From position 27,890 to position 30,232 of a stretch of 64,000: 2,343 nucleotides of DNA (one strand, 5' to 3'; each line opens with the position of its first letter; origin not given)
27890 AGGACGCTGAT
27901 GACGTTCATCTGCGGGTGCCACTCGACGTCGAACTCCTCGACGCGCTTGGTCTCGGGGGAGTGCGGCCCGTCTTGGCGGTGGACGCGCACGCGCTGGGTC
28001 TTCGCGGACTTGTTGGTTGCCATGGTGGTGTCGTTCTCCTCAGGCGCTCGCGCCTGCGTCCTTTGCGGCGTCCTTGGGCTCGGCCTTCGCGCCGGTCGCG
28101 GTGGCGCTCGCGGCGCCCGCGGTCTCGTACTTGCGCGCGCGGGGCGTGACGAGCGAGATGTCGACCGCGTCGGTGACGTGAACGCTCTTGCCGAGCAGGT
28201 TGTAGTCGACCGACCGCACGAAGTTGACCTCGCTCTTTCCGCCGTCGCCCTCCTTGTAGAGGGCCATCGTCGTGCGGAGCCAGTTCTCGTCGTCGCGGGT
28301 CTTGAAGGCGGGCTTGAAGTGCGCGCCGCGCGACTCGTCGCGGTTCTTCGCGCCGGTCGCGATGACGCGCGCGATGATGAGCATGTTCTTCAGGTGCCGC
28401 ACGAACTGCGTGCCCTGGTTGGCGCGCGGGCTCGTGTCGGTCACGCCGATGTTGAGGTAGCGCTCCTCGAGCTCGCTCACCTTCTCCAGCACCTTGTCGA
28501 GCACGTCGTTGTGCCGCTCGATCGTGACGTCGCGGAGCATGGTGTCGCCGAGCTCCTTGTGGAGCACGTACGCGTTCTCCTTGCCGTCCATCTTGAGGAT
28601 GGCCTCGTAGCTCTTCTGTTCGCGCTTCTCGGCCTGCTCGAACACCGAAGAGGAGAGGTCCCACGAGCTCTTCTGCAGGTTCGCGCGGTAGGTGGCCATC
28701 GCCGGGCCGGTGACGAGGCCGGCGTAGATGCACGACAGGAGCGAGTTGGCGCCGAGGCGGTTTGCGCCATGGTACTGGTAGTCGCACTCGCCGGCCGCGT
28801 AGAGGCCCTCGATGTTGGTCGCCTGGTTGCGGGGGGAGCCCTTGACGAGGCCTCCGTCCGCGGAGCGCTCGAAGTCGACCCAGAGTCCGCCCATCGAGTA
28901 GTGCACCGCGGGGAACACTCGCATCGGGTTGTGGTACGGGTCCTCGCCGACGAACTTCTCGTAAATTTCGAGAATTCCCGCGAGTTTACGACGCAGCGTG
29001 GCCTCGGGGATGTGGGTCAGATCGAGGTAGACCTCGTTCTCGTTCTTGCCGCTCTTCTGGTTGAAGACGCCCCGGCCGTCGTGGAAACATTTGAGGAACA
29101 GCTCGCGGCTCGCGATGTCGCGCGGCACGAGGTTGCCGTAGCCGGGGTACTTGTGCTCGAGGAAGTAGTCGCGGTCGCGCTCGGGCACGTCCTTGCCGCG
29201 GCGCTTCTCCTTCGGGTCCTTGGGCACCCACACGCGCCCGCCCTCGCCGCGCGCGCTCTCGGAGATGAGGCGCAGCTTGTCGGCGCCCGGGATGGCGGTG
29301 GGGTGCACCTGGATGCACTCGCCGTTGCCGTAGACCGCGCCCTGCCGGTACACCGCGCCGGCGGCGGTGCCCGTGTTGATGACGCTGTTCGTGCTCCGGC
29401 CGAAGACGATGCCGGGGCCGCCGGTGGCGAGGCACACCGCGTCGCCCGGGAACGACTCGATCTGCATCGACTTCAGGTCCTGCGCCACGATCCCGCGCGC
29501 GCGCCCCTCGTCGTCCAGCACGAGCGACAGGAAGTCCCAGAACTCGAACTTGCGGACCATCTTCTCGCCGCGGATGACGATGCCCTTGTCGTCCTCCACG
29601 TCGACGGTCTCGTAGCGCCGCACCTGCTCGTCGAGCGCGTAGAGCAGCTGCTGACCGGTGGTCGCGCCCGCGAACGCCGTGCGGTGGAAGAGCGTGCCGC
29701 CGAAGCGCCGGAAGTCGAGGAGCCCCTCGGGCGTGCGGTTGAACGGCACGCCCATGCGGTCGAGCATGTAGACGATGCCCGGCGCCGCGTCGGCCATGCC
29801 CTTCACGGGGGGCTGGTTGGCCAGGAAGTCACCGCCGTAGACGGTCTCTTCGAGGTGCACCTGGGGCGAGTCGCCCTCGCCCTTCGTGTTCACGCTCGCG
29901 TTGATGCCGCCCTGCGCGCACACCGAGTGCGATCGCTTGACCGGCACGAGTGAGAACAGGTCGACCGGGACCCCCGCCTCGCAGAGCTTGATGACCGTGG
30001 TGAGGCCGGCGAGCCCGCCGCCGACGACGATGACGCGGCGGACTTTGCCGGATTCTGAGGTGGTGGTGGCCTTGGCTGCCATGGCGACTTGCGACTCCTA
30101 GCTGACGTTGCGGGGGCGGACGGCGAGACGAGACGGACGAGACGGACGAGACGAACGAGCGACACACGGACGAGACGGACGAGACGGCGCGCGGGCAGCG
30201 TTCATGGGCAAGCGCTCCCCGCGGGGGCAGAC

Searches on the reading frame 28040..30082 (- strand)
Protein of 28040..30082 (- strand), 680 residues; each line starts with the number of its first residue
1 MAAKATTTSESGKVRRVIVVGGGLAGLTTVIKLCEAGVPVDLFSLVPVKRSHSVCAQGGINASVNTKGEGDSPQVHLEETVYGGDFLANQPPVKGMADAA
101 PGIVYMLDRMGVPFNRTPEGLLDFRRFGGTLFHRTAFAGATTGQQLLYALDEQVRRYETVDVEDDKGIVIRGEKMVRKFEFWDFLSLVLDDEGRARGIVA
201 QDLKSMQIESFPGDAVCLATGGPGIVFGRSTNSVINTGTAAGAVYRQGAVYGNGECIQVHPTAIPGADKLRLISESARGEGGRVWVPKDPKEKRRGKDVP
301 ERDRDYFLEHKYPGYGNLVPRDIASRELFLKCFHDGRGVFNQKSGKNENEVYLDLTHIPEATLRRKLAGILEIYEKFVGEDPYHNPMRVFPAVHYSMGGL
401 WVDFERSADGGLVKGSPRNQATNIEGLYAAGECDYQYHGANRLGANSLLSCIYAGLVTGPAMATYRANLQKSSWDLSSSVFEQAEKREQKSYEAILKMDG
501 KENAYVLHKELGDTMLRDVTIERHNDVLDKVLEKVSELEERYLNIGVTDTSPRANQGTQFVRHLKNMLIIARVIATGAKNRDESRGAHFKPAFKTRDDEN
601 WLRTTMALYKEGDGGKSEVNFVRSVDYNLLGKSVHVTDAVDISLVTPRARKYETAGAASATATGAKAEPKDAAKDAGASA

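Call 10: search_protein_families(library=pfam, proteins=[window:28040-30082:-])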
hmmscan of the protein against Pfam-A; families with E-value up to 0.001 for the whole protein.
window:28040-30082:- (680 aa): 3 families
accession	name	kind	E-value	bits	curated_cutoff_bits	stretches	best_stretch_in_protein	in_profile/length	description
PF00890.30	FAD_binding_2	-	1.5e-74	252.1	20.4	1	17-448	2-414/414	FAD binding domain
PF02910.25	Succ_DH_flav_C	-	4.8e-32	111.1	20.8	1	508-652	1-130/130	Fumarate reductase flavoprotein C-term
PF07992.20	Pyr_redox_2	-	0.00037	20.4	26.1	0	16-62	2-42/291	Pyridine nucleotide-disulphide oxidoreductase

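Call 19: find_encoding_contigs(protein=window:28040-30082:-, flank=1500, max_places=10)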
Protein window:28040-30082:- (680 aa): 3 contigs read that carry it; 3 places shown.
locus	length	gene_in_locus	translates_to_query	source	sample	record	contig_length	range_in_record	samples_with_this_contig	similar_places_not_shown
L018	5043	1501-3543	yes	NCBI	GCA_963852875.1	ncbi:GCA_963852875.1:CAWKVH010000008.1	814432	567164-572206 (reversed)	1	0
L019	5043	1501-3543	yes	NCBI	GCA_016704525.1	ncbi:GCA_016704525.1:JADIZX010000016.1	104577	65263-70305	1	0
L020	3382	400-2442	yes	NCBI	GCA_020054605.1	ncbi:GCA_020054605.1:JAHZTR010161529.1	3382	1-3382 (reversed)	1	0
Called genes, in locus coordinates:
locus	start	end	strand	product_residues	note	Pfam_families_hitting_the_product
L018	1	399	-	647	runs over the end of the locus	-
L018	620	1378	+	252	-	PF01127:Sdh_cyt (faint)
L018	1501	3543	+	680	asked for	PF00890:FAD_binding_2, PF02910:Succ_DH_flav_C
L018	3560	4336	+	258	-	PF13085:Fer2_3, PF12838:Fer4_7 (faint), PF13746:Fer4_18 (faint), PF13183:Fer4_8, PF13534:Fer4_17 (weak)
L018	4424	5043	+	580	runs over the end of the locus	-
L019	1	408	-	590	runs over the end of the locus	-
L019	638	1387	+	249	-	PF01127:Sdh_cyt (weak)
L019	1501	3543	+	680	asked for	PF00890:FAD_binding_2, PF02910:Succ_DH_flav_C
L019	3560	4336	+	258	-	PF13085:Fer2_3, PF12838:Fer4_7 (faint), PF13746:Fer4_18 (faint), PF13183:Fer4_8, PF13534:Fer4_17 (weak)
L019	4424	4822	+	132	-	-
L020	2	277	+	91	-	?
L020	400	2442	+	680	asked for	PF00890:FAD_binding_2, PF02910:Succ_DH_flav_C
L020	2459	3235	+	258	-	PF13085:Fer2_3, PF12838:Fer4_7 (faint), PF13746:Fer4_18 (faint), PF13183:Fer4_8, PF13534:Fer4_17 (weak)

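Call 32: search_dna_similar(query=window:28040-30082:-, collection=plasmids, mode=protein, max_rows=12)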
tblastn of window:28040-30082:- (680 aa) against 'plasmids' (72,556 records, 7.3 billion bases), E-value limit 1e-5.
Records with a match: 493; places in all: 542; records where one place covers at least 80% of the query: 178.
Best place of each record, by identity: <60% 493.
By first word of the organism name: Ralstonia 136; Rhizobium 130; Mesorhizobium 18; Paracoccus 16; Escherichia 14; Bradyrhizobium 10; Paraburkholderia 9; Caballeronia 9; Streptomyces 8; Burkholderia 6; and 78 more.
By predicted mobility (MOB-suite, as given by PLSDB): non-mobilizable 283; mobilizable 168; conjugative 42.
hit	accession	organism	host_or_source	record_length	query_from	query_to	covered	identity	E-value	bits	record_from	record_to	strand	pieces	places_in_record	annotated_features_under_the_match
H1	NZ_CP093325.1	Bacillus sp. N5-665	whole organism,peat soil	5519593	32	652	91%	59.2%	0e+0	711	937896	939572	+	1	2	none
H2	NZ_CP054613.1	Paenibacillus cellulosilyticus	cell culture,soil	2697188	32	652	91%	58.5%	0e+0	714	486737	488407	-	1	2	none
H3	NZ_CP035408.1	Bacillus subtilis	cell culture,food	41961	32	652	91%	58.5%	0e+0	710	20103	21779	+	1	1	sdhA: succinate dehydrogenase flavoprotein subunit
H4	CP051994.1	Staphylococcus aureus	Homo sapiens,respiratory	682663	32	652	91%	56.6%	0e+0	686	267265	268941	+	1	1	sdhA: succinate dehydrogenase flavoprotein subunit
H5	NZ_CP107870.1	Streptomyces sp. NBC_00490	-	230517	49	652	89%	34.1%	9e-87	305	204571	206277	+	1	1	fumarate reductase/succinate dehydrogenase flavoprotein subunit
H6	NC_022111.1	Prevotella sp. oral taxon 299 str. F0039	Homo sapiens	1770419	49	619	84%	35.6%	4e-93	323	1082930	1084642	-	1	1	none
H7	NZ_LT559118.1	Nonomuraea gerenzanensis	-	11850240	49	601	81%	36.7%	7e-89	311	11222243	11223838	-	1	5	none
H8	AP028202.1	Paraburkholderia largidicola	Physopelta gutta,midgut,Midgut crypts ...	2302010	32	652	91%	32.7%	5e-75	270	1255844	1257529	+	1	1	sdhA_2: succinate dehydrogenase flavoprotein subunit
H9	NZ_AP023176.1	Paraburkholderia largidicola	Physopelta gutta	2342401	32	652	91%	32.7%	8e-75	270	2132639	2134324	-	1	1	none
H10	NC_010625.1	Paraburkholderia phymatum STM815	-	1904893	32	652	91%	32.5%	2e-74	269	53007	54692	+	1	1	record has no annotation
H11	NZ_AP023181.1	Paraburkholderia sp. PGU19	Physopelta gutta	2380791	32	652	91%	32.5%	3e-74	268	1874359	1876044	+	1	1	none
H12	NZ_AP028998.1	Paraburkholderia sp. 22B1P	-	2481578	32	652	91%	32.5%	9e-74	267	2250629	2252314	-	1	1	none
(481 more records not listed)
